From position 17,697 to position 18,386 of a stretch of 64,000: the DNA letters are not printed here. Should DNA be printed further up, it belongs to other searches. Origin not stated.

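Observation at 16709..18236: Two paralogous uncharacterised Zn-ribbon proteins bracketing a MOSC-like gene, linked to nrdJ and marR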

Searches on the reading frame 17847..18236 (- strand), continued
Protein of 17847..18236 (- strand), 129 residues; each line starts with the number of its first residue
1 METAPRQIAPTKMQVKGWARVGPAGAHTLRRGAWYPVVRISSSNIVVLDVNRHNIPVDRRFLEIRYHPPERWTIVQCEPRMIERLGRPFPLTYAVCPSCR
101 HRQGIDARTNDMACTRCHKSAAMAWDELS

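Call 68: search_protein_families(library=phrogs, proteins=[window:17847-18236:-, P0433, P0495, P0316, P0350], max_evalue=0.1)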
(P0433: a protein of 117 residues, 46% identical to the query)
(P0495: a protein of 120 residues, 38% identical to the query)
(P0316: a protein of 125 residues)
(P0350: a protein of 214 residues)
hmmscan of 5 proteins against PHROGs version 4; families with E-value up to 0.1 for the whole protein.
window:17847-18236:- (129 aa): 1 family
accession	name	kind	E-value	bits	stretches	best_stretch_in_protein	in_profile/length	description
phrog_10121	-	unknown function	0.0013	19.9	1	95-126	77-108/109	-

P0433 (117 aa): 1 family
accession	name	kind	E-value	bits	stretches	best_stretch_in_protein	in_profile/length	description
phrog_16186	-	unknown function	0.026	15.5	0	77-88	2-13/50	-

P0495 (120 aa): 3 families
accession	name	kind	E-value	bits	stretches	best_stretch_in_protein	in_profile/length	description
phrog_9188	-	unknown function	0.00025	22.2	1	86-117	40-69/70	-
phrog_8344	-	unknown function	0.021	15.7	1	66-113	27-73/127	-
phrog_908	-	unknown function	0.054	13.5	1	83-115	201-239/361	-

P0316 (125 aa): 3 families
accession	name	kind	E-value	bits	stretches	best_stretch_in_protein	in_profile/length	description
phrog_10121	-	unknown function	0.023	15.9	1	85-121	71-107/109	-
phrog_6332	-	unknown function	0.09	13.7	0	87-114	5-27/60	-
phrog_9961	-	unknown function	0.098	14.3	0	90-121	8-40/99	-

P0350 (214 aa): 0 families

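Call 69: search_protein_families(library=pfam, alignment_id=A2, max_evalue=0.01)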
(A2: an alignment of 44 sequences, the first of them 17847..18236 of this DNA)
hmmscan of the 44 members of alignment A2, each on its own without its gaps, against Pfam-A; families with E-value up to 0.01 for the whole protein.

A. member 1, window:17847-18236:- (129 aa): 0 families

B. families by the number of members that match (of 44 scanned): 28 families (the first 25 are shown)
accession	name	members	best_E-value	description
PF22191.2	IBR_1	11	3.9e-06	IBR domain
PF17283.8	Zn_ribbon_SprT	6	4.2e-05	SprT-like zinc ribbon domain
PF12760.12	Zn_ribbon_IS1595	6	0.0025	Transposase zinc-ribbon domain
PF23783.1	Zn_ribbon_TiaS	4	0.00023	TiaS C-terminal zinc ribbon domain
PF08271.17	Zn_Ribbon_TF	4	0.00071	TFIIB zinc-binding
PF14319.11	Zn_Tnp_IS91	3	0.0012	Transposase zinc-binding domain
PF24441.1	DUF7560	3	0.0015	Family of unknown function (DUF7560)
PF03966.22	Trm112p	2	3.2e-05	Trm112p-like protein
PF03804.19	DUF325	2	0.0011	Viral proteins of unknown function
PF09297.16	Zn_ribbon_NUD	2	0.0014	NADH pyrophosphatase zinc ribbon domain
PF01599.25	Ribosomal_S27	2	0.0034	Ribosomal protein S27a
PF24458.1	DUF7573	2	0.0047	Domain of unknown function (DUF7573)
PF13719.11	Zn_ribbon_5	1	0.00042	zinc-ribbon domain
PF18073.7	Zn_ribbon_LapB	1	0.00064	Rubredoxin metal binding domain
PF19134.6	DUF5817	1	0.0021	Domain of unknown function (DUF5817)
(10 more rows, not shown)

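Call 72: fold_search(model_id=the predicted structure, library=viral)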
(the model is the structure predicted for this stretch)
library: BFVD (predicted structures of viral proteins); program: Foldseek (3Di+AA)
matches with E <= 10: 779; with E <= 0.001: 0
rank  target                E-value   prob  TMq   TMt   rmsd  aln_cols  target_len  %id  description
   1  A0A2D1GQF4            2.8e-03  0.98  0.34  0.33   9.9       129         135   14  (no name in the UniProt tables at hand)
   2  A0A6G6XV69            2.1e-02  0.98  0.34  0.28  17.8       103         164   16  (no name in the UniProt tables at hand)
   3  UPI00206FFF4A         2.8e-02  0.97  0.34  0.19   8.6       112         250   14  (no name look-up for this kind of identifier)
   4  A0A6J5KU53            4.0e-02  0.99  0.33  0.26  10.9        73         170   16  Uncharacterized protein [uncultured Caudovirales phage]
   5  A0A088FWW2            4.3e-02  1.00  0.33  0.66   3.4        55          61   14  Uncharacterized protein [Lelliottia phage phD2B]
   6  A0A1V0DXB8            4.3e-02  0.99  0.33  0.36   4.7        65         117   15  Uncharacterized protein [Yersinia phage fHe-Yen9-01]
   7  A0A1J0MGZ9            4.8e-02  0.99  0.32  0.58   5.6        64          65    8  (no name in the UniProt tables at hand)
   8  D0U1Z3                4.8e-02  0.75  0.31  0.35  16.4       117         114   11  Uncharacterized protein [Clavibacter phage CMP1]
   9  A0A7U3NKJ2            6.1e-02  0.63  0.31  0.35  15.8       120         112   12  Uncharacterized protein [Bacillus phage Kirov]
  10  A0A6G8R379            6.4e-02  0.99  0.31  0.62   8.5        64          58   16  Uncharacterized protein [Streptomyces phage Muntaha]
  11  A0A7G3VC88            8.2e-02  0.99  0.28  0.07  12.6        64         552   22  Uncharacterized protein [Arthrobacter phage Bumble]
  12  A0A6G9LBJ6            8.6e-02  0.99  0.31  0.67   2.8        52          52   13  (no name in the UniProt tables at hand)
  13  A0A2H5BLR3            8.6e-02  0.99  0.34  0.56   8.2        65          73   12  Uncharacterized protein [Streptomyces phage Omar]
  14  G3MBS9                8.6e-02  0.98  0.33  0.60  12.1        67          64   12  Gp213 [Bacillus phage G]
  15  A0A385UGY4            9.2e-02  0.99  0.32  0.69   5.5        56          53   11  KOW domain-containing protein [Streptomyces phage Yaboi]
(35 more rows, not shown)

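Call 77: find_related_loci(query=A4, collection=metagenome_contigs, flank=5000)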
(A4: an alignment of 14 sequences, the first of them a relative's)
Query A4 (117 aa) in metagenome_contigs; peptide patterns used: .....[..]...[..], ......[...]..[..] (x = any residue, [..] = any of these).
600 stretches matched a pattern (row limit reached: there are more); 583 encode a relative of the query (tblastn E <= 1e-3); the best 80 are kept; 80 distinct loci.
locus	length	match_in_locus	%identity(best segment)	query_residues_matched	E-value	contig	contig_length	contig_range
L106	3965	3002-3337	75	6-117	2e-55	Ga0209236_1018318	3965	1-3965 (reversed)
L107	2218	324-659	73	6-117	1e-53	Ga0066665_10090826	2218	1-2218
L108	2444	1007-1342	73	6-117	1e-52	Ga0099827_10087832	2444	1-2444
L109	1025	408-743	71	6-117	1e-55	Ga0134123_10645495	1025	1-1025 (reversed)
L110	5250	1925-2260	70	6-117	2e-52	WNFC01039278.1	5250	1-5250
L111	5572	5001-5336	73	6-117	5e-51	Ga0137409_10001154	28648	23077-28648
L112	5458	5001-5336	72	6-117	3e-51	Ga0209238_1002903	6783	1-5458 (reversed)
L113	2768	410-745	72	6-117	3e-51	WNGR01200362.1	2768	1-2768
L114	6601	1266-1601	69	6-117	9e-51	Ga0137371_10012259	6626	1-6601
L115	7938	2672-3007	70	6-117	1e-50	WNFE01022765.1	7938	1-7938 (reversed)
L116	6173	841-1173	72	7-117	5e-51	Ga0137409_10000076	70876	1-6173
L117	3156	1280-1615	70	6-117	1e-50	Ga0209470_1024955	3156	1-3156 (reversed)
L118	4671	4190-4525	72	6-117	7e-51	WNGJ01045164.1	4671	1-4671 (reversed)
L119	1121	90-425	71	6-117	2e-53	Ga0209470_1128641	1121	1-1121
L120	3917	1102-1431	73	6-115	1e-50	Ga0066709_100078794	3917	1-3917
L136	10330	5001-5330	65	6-115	2e-47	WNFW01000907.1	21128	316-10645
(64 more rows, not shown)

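Call 81: search_protein_families(library=pfam, proteins=[L136:759-2771:-, L136:2790-3860:-, L136:2796-3713:+, L136:3917-4354:+, L136:5326-6063:+, L136:6798-7208:+, L136:7403-8065:+, L136:8580-9029:-, L136:9438-10271:-, L136:6786-7301:-], max_evalue=0.001)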
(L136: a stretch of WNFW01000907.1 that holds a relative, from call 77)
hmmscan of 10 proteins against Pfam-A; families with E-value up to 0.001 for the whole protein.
L136:759-2771:- (670 aa): 3 families
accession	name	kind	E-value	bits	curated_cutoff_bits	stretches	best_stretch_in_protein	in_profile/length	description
PF01011.28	PQQ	-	9.5e-231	768.1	26.7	1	39-643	1-595/595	Glucose/ethanol/alcohol dehydrogenase, beta-propeller domain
PF13360.13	PQQ_2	-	4.9e-19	69.4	27.6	3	544-640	3-75/233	Outer membrane protein assembly factor BamB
PF13570.13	Beta-prop_ACSF4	-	0.00036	20.5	133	0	589-646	97-151/329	Beta-alanine-activating enzyme, beta-propeller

L136:2790-3860:- (356 aa): 0 families

L136:2796-3713:+ (305 aa): 2 families
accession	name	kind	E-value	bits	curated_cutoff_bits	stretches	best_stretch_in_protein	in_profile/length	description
PF03466.25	LysR_substrate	-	2.8e-44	151.4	28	1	90-292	3-205/209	LysR substrate binding domain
PF00126.33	HTH_1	-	5.5e-20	71.5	26.6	1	6-64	2-60/60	Bacterial regulatory helix-turn-helix protein, lysR family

L136:3917-4354:+ (145 aa): 1 family
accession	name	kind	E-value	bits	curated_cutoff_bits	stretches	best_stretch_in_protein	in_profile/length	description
PF00581.25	Rhodanese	-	6.6e-14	52.6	22.2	1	35-128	2-101/102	Rhodanese-like domain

L136:5326-6063:+ (245 aa): 0 families

L136:6798-7208:+ (136 aa): 0 families

L136:7403-8065:+ (220 aa): 1 family
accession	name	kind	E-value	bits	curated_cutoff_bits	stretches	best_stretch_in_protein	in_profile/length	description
PF13545.12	HTH_Crp_2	-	1.9e-09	37.8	27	1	139-211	2-69/70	Crp-like helix-turn-helix domain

L136:8580-9029:- (149 aa): 1 family
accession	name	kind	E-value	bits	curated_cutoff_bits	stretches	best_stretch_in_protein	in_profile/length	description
PF00072.30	Response_reg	-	3.8e-20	72.5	30.2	1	13-131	1-110/111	Response regulator receiver domain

L136:9438-10271:- (277 aa): 0 families

L136:6786-7301:- (171 aa): 0 families

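Call 85: search_protein_families(library=ncbifam, proteins=[L136:7403-8065:+, L136:5326-6063:+, L136:8580-9029:-], max_evalue=0.001)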
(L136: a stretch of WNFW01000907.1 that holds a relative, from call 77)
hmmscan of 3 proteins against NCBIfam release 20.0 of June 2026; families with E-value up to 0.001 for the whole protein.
L136:7403-8065:+ (220 aa): 0 families

L136:5326-6063:+ (245 aa): 0 families

L136:8580-9029:- (149 aa): 76 families (the best 25 are shown)
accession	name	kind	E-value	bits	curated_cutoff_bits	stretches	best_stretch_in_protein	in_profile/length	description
TIGR02154.1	PhoB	equivalog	1.7e-15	57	296.2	1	12-135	4-124/226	phosphate regulon transcriptional regulator PhoB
NF041733.1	resp_reg_CseB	equivalog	3.5e-15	56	350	1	12-133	2-113/228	two-component system response regulator CseB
NF007135.0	PRK09581.1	equivalog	7.7e-15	54.6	474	1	12-133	4-118/457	PleD family two-component system response regulator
NF007820.0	PRK10529.1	equivalog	4.9e-13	49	325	1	12-132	3-113/225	two-component system response regulator KdpE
NF012023.0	PRK15479.1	equivalog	6.6e-13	48.7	337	1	12-134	2-115/224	transcriptional regulator TctD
NF008302.0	PRK11091.1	equivalog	1.7e-12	46.4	838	1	11-134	526-642/779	aerobic respiration two-component sensor histidine kinase ArcB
NF045944.1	ResRegRpaBCyano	equivalog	2.6e-12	46.6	330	1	27-134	10-111/229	response regulator transcription factor RpaB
NF045991.1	RespRegCtrARhodob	equivalog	2.7e-12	46.9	350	1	12-144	2-129/224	response regulator transcription factor CtrA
TIGR02875.1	spore_0_A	equivalog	2.8e-12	46.4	200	1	10-136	2-123/262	sporulation transcription factor Spo0A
NF041734.1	resp_reg_RppA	equivalog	3.2e-12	46.3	250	1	12-133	2-116/229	two-component system response regulator RppA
NF008318.0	PRK11107.1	equivalog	6.4e-12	44.4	890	1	9-133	666-783/920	two-component sensor histidine kinase BarA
NF038297.2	hybrid_HK_HrmK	equivalog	8e-12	44.6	725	1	11-132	491-605/607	hybrid histidine kinase/response regulator HrmK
NF007663.1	PRK10336.1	equivalog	8.4e-12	45.3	345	1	64-137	45-122/219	quorum sensing response regulator transcription factor QseB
NF040689.1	MtrAB_MtrA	equivalog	9e-12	44.8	300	1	13-132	1-110/219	MtrAB system response regulator MtrA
NF012227.0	AdeR_RR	equivalog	1.9e-11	43.9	340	1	64-134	56-129/239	efflux system response regulator transcription factor AdeR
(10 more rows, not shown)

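Call 97: predict_structure(alignment_id=A5)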
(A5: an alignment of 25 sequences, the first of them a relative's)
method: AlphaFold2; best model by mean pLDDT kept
length: 214 residues; sequences in the alignment: 25
mean_pLDDT: 73.3   pTM: 0.53
mean pLDDT of the five models: 73.3, 73.0, 71.8, 71.4, 70.0
residues with pLDDT >= 90: 53; 70-90: 63; 50-70: 82; < 50: 16
segments of 3 or more residues with pLDDT < 50: 1-8, 98-102
pLDDT, mean of each block of 10 residues (from residue 1): 44 67 68 65 58 61 61 56 62 52 72 86 86 81 86 90 85 88 94 87 95 67
secondary structure, 60 per line:
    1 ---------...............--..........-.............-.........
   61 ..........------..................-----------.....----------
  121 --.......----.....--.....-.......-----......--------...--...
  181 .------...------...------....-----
elements in order: H10-24 H27-36 H38-50 H52-70 H77-94 E106-110 E123-129 E134-138 E141-145 E150-153 E159-164 E178-181 E188-190 E197-199 E206-209

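Call 98: list_cluster_members(proteins=[P0262, P0342, P0329, P0306, P0353, P0378, P0383, P0340, P0334, P0259])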
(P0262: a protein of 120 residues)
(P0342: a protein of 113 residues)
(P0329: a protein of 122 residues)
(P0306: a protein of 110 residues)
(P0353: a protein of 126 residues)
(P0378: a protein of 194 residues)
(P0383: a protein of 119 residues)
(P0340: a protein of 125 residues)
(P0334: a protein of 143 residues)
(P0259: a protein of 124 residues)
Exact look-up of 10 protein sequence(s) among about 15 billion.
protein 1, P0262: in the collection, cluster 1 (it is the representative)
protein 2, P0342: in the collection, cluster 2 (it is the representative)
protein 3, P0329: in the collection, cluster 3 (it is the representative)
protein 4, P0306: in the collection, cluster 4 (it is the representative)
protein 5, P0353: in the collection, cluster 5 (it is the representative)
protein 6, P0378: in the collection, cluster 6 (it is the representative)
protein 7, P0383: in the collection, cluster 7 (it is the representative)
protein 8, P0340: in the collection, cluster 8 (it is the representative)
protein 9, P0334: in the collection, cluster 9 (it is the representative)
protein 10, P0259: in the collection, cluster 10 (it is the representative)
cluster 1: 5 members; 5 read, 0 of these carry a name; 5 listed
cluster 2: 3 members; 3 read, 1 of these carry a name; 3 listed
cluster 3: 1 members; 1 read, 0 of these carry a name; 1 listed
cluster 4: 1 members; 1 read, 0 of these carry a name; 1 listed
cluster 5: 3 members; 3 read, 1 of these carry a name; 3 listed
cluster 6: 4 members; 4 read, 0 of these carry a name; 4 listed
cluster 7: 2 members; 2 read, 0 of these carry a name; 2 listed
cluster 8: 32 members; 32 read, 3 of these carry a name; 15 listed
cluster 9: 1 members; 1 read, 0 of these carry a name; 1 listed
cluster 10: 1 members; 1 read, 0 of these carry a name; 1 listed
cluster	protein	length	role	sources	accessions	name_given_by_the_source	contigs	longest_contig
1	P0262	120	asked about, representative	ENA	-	-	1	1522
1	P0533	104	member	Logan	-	-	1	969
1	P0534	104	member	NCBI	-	-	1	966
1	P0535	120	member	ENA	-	-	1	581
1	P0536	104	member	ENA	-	-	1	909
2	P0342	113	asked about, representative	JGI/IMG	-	-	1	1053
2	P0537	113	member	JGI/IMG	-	hypothetical protein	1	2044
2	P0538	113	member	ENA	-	-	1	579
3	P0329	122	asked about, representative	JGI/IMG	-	-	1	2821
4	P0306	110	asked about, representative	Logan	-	-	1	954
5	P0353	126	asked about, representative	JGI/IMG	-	-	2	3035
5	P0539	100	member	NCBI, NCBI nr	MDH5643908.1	MAG: hypothetical protein OEY63_06875 [Gemmatimonadota bacterium] | hypothetical protein [Gemmatimonadota bacterium]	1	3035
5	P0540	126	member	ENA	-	-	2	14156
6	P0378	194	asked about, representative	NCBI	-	-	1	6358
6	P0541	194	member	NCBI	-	-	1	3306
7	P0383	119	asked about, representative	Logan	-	-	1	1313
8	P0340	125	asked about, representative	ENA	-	-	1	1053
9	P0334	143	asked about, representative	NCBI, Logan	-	-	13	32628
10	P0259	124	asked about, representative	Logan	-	-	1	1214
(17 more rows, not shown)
